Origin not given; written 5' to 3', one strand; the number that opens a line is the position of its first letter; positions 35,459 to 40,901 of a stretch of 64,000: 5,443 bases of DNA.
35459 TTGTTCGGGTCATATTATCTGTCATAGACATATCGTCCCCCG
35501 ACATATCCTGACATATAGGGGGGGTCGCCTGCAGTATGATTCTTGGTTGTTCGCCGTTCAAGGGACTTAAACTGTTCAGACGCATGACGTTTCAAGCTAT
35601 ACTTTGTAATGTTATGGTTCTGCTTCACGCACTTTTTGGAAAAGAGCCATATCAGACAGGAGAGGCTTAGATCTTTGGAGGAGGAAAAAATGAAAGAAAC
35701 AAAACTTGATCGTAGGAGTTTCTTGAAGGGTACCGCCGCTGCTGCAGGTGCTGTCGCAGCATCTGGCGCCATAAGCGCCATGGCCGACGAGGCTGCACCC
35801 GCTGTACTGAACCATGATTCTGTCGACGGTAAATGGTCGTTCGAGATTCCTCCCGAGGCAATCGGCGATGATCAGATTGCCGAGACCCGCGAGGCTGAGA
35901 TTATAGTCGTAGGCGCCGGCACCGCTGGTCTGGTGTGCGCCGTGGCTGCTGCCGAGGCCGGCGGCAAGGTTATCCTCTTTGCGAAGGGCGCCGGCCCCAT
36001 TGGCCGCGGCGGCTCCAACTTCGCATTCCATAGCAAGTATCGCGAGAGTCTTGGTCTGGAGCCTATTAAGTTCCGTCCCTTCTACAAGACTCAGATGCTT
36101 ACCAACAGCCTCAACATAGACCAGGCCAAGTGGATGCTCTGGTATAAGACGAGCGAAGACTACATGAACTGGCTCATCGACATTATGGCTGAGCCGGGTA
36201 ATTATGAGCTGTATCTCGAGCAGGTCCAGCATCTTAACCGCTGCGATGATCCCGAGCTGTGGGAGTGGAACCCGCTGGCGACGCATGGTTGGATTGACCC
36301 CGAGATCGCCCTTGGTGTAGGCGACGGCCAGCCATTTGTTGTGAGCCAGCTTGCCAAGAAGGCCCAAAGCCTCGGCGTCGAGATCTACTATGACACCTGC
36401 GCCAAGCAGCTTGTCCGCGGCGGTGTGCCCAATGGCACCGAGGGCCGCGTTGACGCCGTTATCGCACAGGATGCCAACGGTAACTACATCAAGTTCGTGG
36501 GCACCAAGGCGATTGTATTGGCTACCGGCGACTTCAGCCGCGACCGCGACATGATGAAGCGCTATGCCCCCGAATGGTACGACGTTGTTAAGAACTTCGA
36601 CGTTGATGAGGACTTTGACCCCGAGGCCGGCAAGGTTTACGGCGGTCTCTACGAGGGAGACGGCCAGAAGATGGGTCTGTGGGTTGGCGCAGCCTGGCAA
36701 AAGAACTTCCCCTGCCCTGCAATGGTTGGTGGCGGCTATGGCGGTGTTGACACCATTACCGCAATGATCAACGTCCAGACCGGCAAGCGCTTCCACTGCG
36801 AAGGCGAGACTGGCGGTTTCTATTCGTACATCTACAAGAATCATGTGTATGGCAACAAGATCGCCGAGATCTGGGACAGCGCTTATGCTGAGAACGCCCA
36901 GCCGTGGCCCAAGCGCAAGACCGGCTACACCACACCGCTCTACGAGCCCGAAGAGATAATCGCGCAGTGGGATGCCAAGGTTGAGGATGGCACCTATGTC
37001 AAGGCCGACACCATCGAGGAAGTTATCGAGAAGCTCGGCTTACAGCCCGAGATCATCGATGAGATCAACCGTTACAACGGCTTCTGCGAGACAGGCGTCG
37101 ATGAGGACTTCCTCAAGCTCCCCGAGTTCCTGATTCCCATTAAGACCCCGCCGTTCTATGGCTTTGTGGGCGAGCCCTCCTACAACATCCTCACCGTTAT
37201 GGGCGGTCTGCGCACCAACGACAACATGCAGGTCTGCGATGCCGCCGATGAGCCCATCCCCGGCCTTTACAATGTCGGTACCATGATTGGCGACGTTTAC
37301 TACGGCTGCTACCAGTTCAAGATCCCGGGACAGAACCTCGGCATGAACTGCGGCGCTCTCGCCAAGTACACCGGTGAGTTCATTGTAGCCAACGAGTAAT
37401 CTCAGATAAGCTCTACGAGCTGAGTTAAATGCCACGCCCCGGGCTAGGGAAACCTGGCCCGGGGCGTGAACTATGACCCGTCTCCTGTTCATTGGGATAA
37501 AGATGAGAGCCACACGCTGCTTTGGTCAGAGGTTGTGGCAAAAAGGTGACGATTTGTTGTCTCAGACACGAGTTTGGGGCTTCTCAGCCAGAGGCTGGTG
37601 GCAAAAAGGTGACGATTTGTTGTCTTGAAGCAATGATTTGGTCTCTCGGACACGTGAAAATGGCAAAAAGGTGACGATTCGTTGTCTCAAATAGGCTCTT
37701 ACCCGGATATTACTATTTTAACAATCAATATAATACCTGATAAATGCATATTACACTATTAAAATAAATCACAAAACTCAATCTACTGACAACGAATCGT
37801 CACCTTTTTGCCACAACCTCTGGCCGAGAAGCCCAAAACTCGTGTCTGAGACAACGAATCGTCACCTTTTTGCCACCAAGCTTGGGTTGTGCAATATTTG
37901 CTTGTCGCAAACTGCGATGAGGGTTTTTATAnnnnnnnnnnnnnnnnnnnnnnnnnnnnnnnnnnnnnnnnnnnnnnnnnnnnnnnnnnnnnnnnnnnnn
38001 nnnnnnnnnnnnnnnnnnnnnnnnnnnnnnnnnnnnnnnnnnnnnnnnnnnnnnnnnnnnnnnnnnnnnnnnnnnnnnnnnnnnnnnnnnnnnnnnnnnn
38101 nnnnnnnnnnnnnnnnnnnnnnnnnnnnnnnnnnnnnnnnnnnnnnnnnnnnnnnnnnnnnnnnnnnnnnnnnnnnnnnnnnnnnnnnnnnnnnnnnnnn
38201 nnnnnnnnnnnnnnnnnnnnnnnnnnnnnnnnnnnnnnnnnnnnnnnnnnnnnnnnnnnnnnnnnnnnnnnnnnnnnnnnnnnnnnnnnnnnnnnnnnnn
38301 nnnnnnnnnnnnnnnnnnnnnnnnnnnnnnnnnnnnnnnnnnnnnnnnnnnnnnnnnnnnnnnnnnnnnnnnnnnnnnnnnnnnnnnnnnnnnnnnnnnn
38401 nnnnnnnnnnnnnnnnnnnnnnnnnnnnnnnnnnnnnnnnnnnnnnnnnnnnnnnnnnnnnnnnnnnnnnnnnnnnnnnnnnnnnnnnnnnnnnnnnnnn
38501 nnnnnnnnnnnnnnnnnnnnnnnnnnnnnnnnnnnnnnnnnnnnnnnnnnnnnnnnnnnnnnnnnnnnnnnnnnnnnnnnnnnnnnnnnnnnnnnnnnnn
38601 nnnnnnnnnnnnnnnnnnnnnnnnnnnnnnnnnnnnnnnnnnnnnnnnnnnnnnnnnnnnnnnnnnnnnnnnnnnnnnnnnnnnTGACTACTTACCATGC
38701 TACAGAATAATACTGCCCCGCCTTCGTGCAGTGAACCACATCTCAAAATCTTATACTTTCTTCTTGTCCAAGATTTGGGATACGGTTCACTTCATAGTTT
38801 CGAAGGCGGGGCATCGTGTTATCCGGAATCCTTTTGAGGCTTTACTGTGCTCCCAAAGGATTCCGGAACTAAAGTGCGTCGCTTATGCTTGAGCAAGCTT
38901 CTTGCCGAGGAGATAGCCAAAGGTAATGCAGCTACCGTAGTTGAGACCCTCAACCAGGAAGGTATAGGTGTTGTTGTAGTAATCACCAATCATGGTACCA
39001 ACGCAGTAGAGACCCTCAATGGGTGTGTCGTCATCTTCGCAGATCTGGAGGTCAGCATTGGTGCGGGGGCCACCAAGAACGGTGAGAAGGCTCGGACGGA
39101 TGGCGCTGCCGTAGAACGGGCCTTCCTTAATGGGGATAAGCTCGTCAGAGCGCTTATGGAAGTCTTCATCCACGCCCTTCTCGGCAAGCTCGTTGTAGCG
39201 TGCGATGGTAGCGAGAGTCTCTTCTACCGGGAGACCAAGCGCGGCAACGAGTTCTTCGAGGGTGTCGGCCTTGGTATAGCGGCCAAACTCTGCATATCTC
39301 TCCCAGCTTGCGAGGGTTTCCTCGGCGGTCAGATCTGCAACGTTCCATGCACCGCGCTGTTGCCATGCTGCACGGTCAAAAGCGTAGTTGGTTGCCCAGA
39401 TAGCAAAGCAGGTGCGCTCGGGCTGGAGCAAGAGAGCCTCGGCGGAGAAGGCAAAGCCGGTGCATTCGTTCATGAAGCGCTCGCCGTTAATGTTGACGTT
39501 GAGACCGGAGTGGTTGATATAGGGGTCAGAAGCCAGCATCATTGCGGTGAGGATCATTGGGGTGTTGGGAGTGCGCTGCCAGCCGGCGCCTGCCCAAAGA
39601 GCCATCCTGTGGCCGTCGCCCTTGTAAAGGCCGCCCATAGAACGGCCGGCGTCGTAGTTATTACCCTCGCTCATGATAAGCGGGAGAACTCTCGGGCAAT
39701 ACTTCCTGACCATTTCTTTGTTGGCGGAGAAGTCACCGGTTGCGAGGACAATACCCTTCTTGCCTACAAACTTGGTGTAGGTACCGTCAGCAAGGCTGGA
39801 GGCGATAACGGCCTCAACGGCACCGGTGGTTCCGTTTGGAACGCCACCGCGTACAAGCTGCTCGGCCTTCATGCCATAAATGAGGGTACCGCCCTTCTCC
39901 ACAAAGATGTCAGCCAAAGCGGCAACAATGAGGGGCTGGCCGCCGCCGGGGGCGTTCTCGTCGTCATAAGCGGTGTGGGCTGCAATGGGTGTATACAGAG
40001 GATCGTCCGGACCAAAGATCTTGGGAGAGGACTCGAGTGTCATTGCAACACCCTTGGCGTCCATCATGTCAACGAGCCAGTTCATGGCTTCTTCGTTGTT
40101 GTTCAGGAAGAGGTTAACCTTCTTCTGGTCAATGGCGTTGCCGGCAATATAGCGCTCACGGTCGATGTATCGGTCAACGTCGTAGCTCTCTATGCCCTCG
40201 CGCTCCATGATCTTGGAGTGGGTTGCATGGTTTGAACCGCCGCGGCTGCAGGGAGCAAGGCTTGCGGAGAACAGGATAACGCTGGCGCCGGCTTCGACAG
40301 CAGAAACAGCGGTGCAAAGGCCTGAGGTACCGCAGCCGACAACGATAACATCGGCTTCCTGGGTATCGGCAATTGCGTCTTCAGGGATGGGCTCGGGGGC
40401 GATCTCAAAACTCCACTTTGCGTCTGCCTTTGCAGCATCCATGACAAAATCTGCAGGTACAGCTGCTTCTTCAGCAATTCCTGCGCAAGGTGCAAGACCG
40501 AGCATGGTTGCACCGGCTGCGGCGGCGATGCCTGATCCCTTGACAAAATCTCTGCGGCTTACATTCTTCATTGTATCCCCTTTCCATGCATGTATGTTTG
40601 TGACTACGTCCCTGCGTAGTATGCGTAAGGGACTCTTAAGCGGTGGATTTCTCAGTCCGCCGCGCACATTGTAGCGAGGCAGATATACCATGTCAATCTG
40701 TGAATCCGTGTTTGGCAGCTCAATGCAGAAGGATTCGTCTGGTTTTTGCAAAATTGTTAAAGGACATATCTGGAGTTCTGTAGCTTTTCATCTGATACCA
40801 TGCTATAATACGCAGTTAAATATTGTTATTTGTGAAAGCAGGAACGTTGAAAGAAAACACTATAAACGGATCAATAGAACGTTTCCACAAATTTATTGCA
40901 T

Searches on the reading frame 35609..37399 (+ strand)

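Call 33: search_protein_families(library=ncbifam, proteins=[window:35609-37399:+], max_evalue=0.00001)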
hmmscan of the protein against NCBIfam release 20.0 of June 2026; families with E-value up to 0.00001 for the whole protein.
window:35609-37399:+ (596 aa): 21 families
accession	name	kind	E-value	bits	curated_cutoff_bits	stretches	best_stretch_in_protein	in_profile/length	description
NF053717.1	VnlPnlRedVprA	equivalog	4.4e-37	128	600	2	462-579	351-466/481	vinyl phenol reductase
TIGR01813.1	flavo_cyto_c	subfamily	2.4e-26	92.5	285.45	1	244-563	132-421/444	flavocytochrome c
NF005510.0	PRK07121.1-3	subfamily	8.2e-25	87.5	481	2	95-330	22-262/492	FAD-binding protein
NF006130.0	PRK08274.1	equivalog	4.9e-24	85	369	1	94-569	4-439/467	FAD-dependent tricarballylate dehydrogenase TcuA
NF005508.0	PRK07121.1-1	equivalog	4.2e-22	78.3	537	2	239-399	173-322/497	FAD-binding protein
NF005509.0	PRK07121.1-2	subfamily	4.9e-22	78.2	630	1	82-563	29-495/527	FAD-binding protein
NF004789.0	PRK06134.1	subfamily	1.8e-21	76.3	747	1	457-569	420-547/581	FAD-dependent oxidoreductase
NF005511.0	PRK07121.1-4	equivalog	1.3e-19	70.1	466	1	462-558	407-509/553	FAD-binding protein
NF009478.0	PRK12844.1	equivalog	5.1e-19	68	789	1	246-567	214-526/559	3-ketosteroid-delta-1-dehydrogenase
NF005512.0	PRK07121.1-5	subfamily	1.1e-18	67.1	812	1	462-568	362-466/489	FAD-binding protein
NF009477.0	PRK12843.1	equivalog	4.5e-16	58.4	758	1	458-578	423-555/578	FAD-dependent oxidoreductase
NF009476.0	PRK12839.1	equivalog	1.1e-15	56.9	940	1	244-321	216-287/572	FAD-dependent oxidoreductase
TIGR02485.1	CobZ_N-term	equivalog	6.4e-15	54.9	372.55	0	464-561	318-404/437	FAD-dependent tricarballylate dehydrogenase TcuA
NF009473.0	PRK12835.1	subfamily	7.7e-15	54.3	837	1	458-561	422-538/585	FAD-binding protein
NF005064.0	PRK06481.1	equivalog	1.9e-14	53.3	542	1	458-564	370-475/506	flavocytochrome c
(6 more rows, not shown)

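Call 34: search_protein_families(library=pfam, proteins=[window:35609-37399:+], max_evalue=0.0001)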
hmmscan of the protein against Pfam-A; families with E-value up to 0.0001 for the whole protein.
window:35609-37399:+ (596 aa): 5 families
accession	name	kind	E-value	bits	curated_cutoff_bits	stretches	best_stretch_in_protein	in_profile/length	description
PF00890.30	FAD_binding_2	-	1.3e-25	90.9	20.4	1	98-569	2-408/414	FAD binding domain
PF01266.30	DAO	-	4.2e-10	40.1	27.9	1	98-311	2-207/353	FAD dependent oxidoreductase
PF07992.20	Pyr_redox_2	-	2.2e-06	27.8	26.1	0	97-131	2-37/291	Pyridine nucleotide-disulphide oxidoreductase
PF03486.20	HI0933_like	-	1.6e-05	24.9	50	0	97-128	2-33/244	HI0933-like protein Rossmann domain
PF01134.28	GIDA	-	5.1e-05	22.9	22.1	0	98-137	2-41/391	Glucose inhibited division protein A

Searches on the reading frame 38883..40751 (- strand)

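Call 34: search_protein_families(library=pfam, proteins=[window:38883-40751:-], max_evalue=0.0001)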
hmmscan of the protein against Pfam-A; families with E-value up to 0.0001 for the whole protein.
window:38883-40751:- (622 aa): 4 families
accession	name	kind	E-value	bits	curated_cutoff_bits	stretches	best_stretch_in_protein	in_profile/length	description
PF00890.30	FAD_binding_2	-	6.4e-35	121.6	20.4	1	134-593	1-404/414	FAD binding domain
PF12831.13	FAD_oxidored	-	7.7e-06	25.9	27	1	134-241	1-109/416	FAD dependent oxidoreductase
PF01266.30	DAO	-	8.5e-06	26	27.9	1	134-317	1-200/353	FAD dependent oxidoreductase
PF10518.14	TAT_signal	-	2.8e-05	24.3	22.7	1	63-82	1-20/21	TAT (twin-arginine translocation) pathway signal sequence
